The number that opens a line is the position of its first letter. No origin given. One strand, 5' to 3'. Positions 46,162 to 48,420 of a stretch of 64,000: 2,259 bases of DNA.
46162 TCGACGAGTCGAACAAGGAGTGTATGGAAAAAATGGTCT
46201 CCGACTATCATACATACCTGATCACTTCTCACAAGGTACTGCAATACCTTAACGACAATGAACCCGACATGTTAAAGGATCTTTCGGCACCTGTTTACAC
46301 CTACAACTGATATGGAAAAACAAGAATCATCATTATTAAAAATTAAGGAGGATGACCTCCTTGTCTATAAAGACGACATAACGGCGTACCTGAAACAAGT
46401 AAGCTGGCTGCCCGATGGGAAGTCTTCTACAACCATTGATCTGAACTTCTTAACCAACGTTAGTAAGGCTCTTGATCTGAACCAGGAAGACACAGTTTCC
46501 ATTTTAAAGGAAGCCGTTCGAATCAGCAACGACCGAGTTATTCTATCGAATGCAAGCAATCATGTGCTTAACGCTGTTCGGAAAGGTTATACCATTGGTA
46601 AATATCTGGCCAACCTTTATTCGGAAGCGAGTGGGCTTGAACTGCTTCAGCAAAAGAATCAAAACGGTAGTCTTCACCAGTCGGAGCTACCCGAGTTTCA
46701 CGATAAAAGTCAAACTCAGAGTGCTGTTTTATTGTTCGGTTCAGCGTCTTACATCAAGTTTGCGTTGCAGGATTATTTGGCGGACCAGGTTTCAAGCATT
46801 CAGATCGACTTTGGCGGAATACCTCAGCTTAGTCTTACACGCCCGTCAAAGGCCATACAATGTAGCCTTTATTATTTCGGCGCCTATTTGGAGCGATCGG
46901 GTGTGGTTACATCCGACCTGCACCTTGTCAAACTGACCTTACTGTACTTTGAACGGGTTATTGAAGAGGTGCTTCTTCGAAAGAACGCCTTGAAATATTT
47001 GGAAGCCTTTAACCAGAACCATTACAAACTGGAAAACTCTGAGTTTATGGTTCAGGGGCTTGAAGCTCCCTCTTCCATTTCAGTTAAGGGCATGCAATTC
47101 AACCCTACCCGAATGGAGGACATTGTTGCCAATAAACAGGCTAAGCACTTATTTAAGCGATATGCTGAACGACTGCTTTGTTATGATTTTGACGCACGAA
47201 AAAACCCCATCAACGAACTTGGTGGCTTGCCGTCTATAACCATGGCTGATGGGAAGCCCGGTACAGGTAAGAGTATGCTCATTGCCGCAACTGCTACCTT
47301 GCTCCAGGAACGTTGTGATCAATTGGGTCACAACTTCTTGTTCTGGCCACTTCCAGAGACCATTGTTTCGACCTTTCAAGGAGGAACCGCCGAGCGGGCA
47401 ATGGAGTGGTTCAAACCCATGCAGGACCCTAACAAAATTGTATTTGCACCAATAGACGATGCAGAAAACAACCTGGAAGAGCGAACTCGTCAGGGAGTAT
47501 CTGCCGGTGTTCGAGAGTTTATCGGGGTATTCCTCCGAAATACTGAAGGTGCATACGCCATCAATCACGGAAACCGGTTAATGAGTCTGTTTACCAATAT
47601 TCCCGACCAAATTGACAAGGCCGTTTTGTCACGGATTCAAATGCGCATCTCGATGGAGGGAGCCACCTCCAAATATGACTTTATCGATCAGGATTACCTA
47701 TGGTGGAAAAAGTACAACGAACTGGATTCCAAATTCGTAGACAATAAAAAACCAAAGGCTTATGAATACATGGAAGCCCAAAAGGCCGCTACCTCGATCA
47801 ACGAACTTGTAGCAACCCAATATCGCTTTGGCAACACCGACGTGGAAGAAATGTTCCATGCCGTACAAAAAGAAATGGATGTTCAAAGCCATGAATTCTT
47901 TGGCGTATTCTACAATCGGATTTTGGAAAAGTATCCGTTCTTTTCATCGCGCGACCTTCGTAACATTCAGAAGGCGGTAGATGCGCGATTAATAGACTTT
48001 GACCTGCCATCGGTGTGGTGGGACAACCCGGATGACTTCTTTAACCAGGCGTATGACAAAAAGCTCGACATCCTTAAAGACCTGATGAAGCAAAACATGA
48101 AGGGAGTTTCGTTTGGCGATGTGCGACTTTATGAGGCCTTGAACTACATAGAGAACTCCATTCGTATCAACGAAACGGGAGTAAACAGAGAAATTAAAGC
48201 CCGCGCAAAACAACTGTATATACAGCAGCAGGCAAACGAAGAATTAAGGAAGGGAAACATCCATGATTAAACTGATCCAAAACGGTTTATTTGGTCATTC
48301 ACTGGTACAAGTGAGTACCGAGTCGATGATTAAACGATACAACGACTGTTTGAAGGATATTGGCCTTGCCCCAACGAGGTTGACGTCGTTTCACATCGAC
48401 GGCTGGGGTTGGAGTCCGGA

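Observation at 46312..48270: Classic-clade AAA+ ATPase with Walker B 'DDAE' instead of 'DExx'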

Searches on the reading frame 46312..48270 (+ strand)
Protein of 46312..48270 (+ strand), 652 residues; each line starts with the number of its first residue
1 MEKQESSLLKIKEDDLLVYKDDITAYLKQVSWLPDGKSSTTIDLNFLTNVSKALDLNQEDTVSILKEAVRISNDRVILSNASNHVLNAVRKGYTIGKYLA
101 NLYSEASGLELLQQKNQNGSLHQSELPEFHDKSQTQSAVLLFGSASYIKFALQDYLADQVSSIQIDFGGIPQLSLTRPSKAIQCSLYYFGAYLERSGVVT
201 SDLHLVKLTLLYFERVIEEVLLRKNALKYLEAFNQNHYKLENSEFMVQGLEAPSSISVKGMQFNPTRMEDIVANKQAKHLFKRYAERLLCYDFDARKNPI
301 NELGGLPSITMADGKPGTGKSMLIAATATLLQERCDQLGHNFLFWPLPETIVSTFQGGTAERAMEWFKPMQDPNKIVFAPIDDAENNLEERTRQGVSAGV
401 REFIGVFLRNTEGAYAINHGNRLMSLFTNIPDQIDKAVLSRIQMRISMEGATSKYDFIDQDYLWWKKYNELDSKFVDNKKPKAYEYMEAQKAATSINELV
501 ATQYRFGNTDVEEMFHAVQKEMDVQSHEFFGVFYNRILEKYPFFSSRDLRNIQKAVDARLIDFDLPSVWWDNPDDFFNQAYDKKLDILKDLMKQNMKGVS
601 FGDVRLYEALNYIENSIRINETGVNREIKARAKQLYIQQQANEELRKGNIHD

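Call 3: search_protein_families(library=pfam, proteins=[window:46312-48270:+], max_evalue=0.1)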
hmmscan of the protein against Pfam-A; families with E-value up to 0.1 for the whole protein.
window:46312-48270:+ (652 aa): 3 families
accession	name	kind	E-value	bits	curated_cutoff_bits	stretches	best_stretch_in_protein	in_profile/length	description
PF00004.35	AAA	-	1.1e-08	36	21.2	1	314-447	5-128/131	ATPase family associated with various cellular activities (AAA)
PF05729.18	NACHT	-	0.047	14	26.7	0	312-345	5-39/167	NACHT domain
PF24883.2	NPHP3_N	-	0.075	13.7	24.8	0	309-340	24-55/164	Nephrocystin 3, N-terminal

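Call 4: search_protein_families(library=ncbifam, proteins=[window:46312-48270:+], max_evalue=0.1)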
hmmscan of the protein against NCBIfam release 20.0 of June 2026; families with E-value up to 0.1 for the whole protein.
window:46312-48270:+ (652 aa): 0 families

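Call 5: search_solved_structures(query=window:46312-48270:+, max_evalue=1, show_alignments=4)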
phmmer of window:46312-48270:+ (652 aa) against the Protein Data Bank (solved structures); distinct sequences matched with E-value up to 1: 2.
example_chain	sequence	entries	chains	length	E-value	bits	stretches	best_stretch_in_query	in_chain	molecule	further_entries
1xwi_A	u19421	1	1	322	0.097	14.4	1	313-447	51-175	SKD1 protein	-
5ubv_A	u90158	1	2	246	0.1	14.3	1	298-439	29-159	ATPase domain of i-AAA protease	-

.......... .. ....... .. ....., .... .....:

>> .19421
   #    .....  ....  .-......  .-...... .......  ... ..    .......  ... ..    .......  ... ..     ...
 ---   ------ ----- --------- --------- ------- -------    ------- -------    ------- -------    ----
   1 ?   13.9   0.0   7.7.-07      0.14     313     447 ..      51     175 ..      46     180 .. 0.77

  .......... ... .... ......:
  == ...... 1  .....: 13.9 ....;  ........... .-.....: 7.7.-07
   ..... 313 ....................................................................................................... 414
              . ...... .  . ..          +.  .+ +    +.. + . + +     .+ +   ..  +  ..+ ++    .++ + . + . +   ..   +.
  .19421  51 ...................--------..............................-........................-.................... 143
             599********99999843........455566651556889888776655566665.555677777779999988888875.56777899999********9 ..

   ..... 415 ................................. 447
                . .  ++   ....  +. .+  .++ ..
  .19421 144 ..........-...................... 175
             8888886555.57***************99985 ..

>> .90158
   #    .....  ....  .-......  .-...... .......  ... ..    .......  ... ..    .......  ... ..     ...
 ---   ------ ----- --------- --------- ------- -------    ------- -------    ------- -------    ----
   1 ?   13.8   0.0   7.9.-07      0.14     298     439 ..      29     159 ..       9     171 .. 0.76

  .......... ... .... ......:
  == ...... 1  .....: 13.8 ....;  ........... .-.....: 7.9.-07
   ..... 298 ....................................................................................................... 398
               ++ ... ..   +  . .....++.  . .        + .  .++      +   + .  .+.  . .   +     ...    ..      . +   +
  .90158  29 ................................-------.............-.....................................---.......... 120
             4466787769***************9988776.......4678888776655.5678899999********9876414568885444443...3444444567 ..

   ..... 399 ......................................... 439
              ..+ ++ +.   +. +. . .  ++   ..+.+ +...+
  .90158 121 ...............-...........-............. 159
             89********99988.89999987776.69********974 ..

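Call 6: search_protein_families(library=padloc, proteins=[window:46312-48270:+], max_evalue=0.1)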
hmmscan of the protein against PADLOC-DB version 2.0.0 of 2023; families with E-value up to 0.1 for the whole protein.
window:46312-48270:+ (652 aa): 2 families
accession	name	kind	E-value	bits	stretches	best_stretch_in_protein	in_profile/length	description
PDLC00005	DruB1|DruB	-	0.0038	13.9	1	113-179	411-472/552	Unknown function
PDLC04232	IetA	-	0.016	12.6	0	314-454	123-249/330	-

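Call 7: find_homologous_proteins(query=window:46312-48270:+, max_evalue=0.001)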
Query window:46312-48270:+ (652 aa): 1739 proteins with E <= 0.001 among 8000 candidates; the best 120 are listed.
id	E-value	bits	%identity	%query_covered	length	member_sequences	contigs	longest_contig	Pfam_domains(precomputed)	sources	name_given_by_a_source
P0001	0.0e+0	1469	100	100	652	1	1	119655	PF00004.36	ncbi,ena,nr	ncbi:MAG: AAA family ATPase [Bacteroidia bacterium]|nr:AAA family ATPase [Bacteroidia bacterium]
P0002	0.0e+0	1256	84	100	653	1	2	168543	PF00004.36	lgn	-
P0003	0.0e+0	1252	84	100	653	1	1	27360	PF00004.36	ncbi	-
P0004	0.0e+0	1246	83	100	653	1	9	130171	PF00004.36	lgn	-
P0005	0.0e+0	1246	83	100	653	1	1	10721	PF00004.36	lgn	-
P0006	0.0e+0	1233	83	100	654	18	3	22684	PF00004.36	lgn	-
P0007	0.0e+0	1214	81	100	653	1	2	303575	PF00004.36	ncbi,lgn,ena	-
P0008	0.0e+0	1214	80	100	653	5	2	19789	PF00004.36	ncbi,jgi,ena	-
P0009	0.0e+0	1187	78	100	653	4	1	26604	PF00004.36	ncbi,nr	ncbi:MAG: AAA family ATPase [Bacteroidia bacterium]|nr:AAA family ATPase [Bacteroidia bacterium]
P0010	0.0e+0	1182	79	100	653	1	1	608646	PF00004.36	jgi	jgi:hypothetical protein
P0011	0.0e+0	1175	77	100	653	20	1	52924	PF00004.36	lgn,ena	-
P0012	0.0e+0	1167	77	100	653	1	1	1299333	PF00004.36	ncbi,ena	-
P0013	0.0e+0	1093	72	100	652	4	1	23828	PF00004.36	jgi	jgi:hypothetical protein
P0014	0.0e+0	1092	72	100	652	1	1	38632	PF00004.36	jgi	jgi:hypothetical protein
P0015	0.0e+0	1091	72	100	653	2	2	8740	PF00004.36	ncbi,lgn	ncbi:MAG: AAA family ATPase [Bacteroidia bacterium]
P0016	0.0e+0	1085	71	100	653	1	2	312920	PF00004.36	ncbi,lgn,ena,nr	ncbi:MAG: hypothetical protein COA58_08095 [Bacteroidetes bacterium]|nr:MAG: hypothetical protein CO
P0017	0.0e+0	1079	71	100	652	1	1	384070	PF00004.36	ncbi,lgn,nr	ncbi:MAG: AAA family ATPase [Bacteroidetes bacterium]|nr:AAA family ATPase [Bacteroidota bacterium]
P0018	0.0e+0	1068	84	85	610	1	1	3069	PF00004.36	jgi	-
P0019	0.0e+0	1068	71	100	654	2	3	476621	PF00004.36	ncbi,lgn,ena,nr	ncbi:MAG: AAA family ATPase [Flavobacteriales bacterium]|nr:AAA family ATPase [Flavobacteriales bact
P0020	0.0e+0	1066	72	100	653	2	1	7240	PF00004.36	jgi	jgi:ATPase family associated with various cellular activities (AAA)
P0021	0.0e+0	1063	70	100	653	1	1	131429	PF00004.36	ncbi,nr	ncbi:AAA family ATPase [bacterium]|nr:AAA family ATPase [bacterium]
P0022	0.0e+0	1053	71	100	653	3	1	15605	PF00004.36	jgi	-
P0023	0.0e+0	1032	68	100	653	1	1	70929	PF00004.36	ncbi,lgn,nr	ncbi:MAG: ATP-binding protein [Flavobacteriales bacterium]|nr:ATP-binding protein [Flavobacteriales 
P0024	0.0e+0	1017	68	100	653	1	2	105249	PF00004.36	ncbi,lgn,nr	ncbi:MAG: AAA family ATPase [Flavobacteriales bacterium]|nr:AAA family ATPase [Flavobacteriales bact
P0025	0.0e+0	1016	68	100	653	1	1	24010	PF00004.36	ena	-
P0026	1.6e-298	1010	66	100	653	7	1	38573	PF00004.36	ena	-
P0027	2.2e-297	1006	66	100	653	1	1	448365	PF00004.36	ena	-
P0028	2.0e-294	996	66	100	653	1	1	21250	PF00004.36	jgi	-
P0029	6.4e-292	988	67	99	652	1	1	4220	PF00004.36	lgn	-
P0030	9.9e-290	980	65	100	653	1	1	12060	PF00004.36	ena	-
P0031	3.3e-279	946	63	99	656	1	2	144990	PF00004.36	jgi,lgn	jgi:hypothetical protein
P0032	2.8e-278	943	63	99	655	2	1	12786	PF00004.36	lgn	-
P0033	1.3e-277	941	63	99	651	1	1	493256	PF00004.36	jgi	-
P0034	1.7e-277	940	63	100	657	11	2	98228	PF00004.36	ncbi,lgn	-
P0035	3.4e-275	932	63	99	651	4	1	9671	PF00004.36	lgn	-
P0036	5.3e-275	932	62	100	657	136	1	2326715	PF00004.36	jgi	jgi:hypothetical protein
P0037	2.6e-274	930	61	99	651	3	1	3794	PF00004.36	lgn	-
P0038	6.8e-274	928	62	98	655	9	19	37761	PF00004.36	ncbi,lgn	ncbi:MAG: ATP-binding protein [Flavobacteriales bacterium]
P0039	2.7e-273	926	61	100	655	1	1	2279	PF00004.36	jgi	-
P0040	2.9e-273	926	62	100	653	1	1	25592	PF00004.36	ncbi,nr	ncbi:MAG: ATP-binding protein [Saprospiraceae bacterium]|nr:ATP-binding protein [Saprospiraceae bact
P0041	4.2e-273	926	63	99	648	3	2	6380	PF00004.36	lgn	-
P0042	6.9e-273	925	62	100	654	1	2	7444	PF00004.36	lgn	-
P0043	7.6e-273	925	62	100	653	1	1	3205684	PF00004.36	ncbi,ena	-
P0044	1.1e-272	924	62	100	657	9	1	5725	PF00004.36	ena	-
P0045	1.3e-272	924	62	100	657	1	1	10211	PF00004.36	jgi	-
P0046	1.3e-272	924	62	100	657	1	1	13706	PF00004.36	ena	-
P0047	1.8e-272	923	62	100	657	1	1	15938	PF00004.36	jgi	-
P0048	2.6e-272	923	62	100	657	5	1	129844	PF00004.36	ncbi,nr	ncbi:MAG: AAA family ATPase [Flavobacteriales bacterium]|nr:AAA family ATPase [Flavobacteriales bact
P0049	3.5e-272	923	61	99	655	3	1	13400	PF00004.36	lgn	-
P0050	3.9e-272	922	62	99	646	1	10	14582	PF00004.36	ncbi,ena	-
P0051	6.2e-272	922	62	99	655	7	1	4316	PF00004.36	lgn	-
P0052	1.9e-270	917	61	98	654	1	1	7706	PF00004.36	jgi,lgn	jgi:hypothetical protein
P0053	9.4e-269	911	60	99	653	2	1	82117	PF00004.36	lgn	-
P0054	9.2e-268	908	60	100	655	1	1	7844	PF00004.36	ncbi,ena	-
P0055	2.6e-267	906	60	99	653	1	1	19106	PF00004.36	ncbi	ncbi:MAG: ATP-binding protein [Flavobacteriales bacterium]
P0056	4.8e-267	906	60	99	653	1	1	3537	PF00004.36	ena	-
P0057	5.1e-267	905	60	98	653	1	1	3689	PF00004.36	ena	-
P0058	6.0e-267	905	60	99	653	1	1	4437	PF00004.36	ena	-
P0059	8.2e-267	905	61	99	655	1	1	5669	PF00004.36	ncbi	-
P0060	8.7e-267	905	60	99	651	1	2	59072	PF00004.36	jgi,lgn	jgi:hypothetical protein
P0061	1.9e-266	904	61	98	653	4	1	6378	PF00004.36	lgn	-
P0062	3.5e-266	903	61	99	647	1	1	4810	PF00004.36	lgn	-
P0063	5.6e-266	902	60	98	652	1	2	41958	PF00004.36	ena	-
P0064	2.2e-265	900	60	99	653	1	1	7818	PF00004.36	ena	-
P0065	2.4e-265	900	60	100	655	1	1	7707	PF00004.36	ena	-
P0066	4.5e-264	896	60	98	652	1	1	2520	PF00004.36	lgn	-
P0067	4.9e-264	896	59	99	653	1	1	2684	PF00004.36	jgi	jgi:hypothetical protein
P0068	9.3e-264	895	59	99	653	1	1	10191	PF00004.36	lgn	-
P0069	2.1e-263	894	59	99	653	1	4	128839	PF00004.36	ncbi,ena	-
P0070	3.3e-263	893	59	99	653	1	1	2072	PF00004.36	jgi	jgi:hypothetical protein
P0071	4.8e-263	892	59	99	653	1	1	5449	PF00004.36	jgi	jgi:hypothetical protein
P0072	5.2e-263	892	59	100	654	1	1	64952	PF00004.36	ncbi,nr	ncbi:MAG: AAA family ATPase [Chitinophagales bacterium]|nr:AAA family ATPase [Chitinophagales bacter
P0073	1.7e-262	891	59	99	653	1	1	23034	PF00004.36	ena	-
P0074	2.2e-262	890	60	100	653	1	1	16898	PF00004.36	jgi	-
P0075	7.5e-262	888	59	99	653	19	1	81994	PF00004.36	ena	-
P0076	2.1e-261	887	60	98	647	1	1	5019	PF00004.36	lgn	-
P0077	2.4e-261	887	59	100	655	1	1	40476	PF00004.36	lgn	-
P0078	3.3e-261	886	59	99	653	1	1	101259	PF00004.36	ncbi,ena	-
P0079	5.9e-261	885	59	100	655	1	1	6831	PF00004.36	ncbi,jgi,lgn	ncbi:MAG: hypothetical protein ACI959_000997 [Limisphaerales bacterium]|jgi:hypothetical protein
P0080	7.0e-260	882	58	100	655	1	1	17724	PF00004.36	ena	-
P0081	2.6e-251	854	56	99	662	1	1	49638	PF00004.36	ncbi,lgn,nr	ncbi:MAG: AAA family ATPase [Bacteroidetes bacterium]|nr:AAA family ATPase [Bacteroidota bacterium]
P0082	2.8e-251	854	57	99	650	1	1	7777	PF00004.36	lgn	-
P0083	5.5e-251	853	56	99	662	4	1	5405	PF00004.36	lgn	-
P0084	1.3e-249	848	58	99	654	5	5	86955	PF00004.36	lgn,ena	-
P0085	4.9e-249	846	58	96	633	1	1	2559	PF00004.36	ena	-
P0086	9.3e-249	845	58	99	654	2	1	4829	PF00004.36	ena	-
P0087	1.5e-247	841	57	100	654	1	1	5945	PF00004.36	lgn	-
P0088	2.0e-245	834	57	99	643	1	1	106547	PF00004.36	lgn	-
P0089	6.4e-243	826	55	99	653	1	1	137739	PF00004.36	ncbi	-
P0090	1.6e-241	821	56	99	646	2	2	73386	PF00004.36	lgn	-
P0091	9.5e-237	806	66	81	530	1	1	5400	PF00004.36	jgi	jgi:hypothetical protein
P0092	2.7e-236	804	62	88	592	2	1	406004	PF00004.36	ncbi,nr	ncbi:MAG: AAA family ATPase [Flavobacteriales bacterium]|nr:AAA family ATPase [Flavobacteriales bact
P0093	5.8e-229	780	52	99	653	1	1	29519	PF00004.36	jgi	jgi:hypothetical protein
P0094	2.3e-228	778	53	100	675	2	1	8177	PF00004.36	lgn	-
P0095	8.5e-226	769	52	100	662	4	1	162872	PF00004.36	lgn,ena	-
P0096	1.8e-222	758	52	99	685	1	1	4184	PF00004.36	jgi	jgi:SpoVK/Ycf46/Vps4 family AAA+-type ATPase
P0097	1.4e-196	673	64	70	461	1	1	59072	PF00004.36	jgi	jgi:hypothetical protein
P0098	7.6e-196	670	46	98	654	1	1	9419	PF00004.36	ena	-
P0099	1.5e-194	666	48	97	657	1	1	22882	PF00004.36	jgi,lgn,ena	-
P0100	1.2e-191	657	48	95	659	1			PF00004.36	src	-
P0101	6.7e-191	654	46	98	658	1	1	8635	PF00004.36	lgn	-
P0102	7.4e-191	654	46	98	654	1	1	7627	PF00004.36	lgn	-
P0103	9.2e-191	654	62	68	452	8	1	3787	PF00004.36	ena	-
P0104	5.3e-190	651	46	98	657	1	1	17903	PF00004.36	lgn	-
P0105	2.6e-189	649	45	98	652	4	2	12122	PF00004.36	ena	-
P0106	1.4e-188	646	46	98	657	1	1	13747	PF00004.36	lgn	-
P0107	1.4e-188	646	47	96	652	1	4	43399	PF00004.36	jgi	jgi:hypothetical protein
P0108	1.5e-188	646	47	96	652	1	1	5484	PF00004.36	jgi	jgi:hypothetical protein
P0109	4.8e-188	645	46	96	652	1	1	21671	PF00004.36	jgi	jgi:hypothetical protein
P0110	5.4e-188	644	47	95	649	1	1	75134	PF00004.36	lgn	-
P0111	7.3e-188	644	45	98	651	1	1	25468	PF00004.36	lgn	-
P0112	1.6e-187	643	47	96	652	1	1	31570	PF00004.36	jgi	jgi:hypothetical protein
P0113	1.8e-187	643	45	98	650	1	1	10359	PF00004.36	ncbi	-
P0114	2.2e-187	642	47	96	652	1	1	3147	PF00004.36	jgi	jgi:hypothetical protein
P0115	2.3e-187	642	46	99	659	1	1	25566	PF00004.36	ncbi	-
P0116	3.7e-187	642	46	98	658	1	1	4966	PF00004.36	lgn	-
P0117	3.9e-187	642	45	98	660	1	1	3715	PF00004.36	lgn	-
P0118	7.9e-187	641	48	90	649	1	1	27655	PF00004.36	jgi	jgi:hypothetical protein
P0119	1.3e-186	640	46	99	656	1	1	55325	PF00004.36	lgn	-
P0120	2.5e-186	639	46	96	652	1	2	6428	PF00004.36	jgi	jgi:ATPase family associated with various cellular activities (AAA)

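Call 9: search_solved_structures(query=A1, max_evalue=0.001, show_alignments=3)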
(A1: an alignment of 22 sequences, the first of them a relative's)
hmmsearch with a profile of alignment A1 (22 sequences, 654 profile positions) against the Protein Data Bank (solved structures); distinct sequences matched with E-value up to 0.001: 0.

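Call 13: find_encoding_contigs(protein=P0119, flank=10000, max_places=3)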
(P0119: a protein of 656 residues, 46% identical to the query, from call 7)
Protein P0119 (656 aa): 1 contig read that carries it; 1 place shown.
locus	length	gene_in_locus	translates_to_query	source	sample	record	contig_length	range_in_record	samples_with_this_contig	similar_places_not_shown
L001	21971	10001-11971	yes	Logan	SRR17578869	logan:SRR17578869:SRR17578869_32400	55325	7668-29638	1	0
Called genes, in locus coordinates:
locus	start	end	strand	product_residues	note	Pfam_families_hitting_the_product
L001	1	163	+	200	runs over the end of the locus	PF07690:MFS_1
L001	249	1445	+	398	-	PF00999:Na_H_Exchanger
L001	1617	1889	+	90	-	-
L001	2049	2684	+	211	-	PF06123:CreD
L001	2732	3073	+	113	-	-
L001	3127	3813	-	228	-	-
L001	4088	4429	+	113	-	-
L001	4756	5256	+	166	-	PF07866:DUF1653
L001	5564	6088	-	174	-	PF00156:Pribosyltran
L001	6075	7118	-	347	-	PF13793:Pribosyltran_N, PF00156:Pribosyltran, PF14572:Pribosyl_synth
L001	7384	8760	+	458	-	-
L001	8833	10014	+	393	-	-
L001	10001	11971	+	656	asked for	PF00004:AAA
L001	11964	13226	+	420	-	PF20343:DUF6638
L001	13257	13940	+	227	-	-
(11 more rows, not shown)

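Call 14: find_encoding_contigs(protein=P0036, flank=10000, max_places=2)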
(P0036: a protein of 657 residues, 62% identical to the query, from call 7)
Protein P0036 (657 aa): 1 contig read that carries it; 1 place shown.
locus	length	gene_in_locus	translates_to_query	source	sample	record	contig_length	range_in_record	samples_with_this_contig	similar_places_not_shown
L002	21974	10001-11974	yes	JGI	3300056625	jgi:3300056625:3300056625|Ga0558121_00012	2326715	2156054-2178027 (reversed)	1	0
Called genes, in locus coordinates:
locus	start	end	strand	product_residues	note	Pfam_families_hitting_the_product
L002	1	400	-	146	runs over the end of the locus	-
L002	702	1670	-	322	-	PF00579:tRNA-synt_1b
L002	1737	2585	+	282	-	PF01553:Acyltransferase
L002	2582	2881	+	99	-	PF02686:GatC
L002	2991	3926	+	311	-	PF02517:Rce1-like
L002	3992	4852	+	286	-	PF13621:Cupin_8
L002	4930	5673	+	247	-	PF05711:TylF, PF13578:Methyltransf_24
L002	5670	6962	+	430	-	PF00155:Aminotran_1_2, PF00202:Aminotran_3 (weak)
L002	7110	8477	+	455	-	-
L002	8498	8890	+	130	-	-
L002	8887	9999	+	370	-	-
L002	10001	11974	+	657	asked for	PF00004:AAA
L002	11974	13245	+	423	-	PF20343:DUF6638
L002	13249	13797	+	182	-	-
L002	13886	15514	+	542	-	-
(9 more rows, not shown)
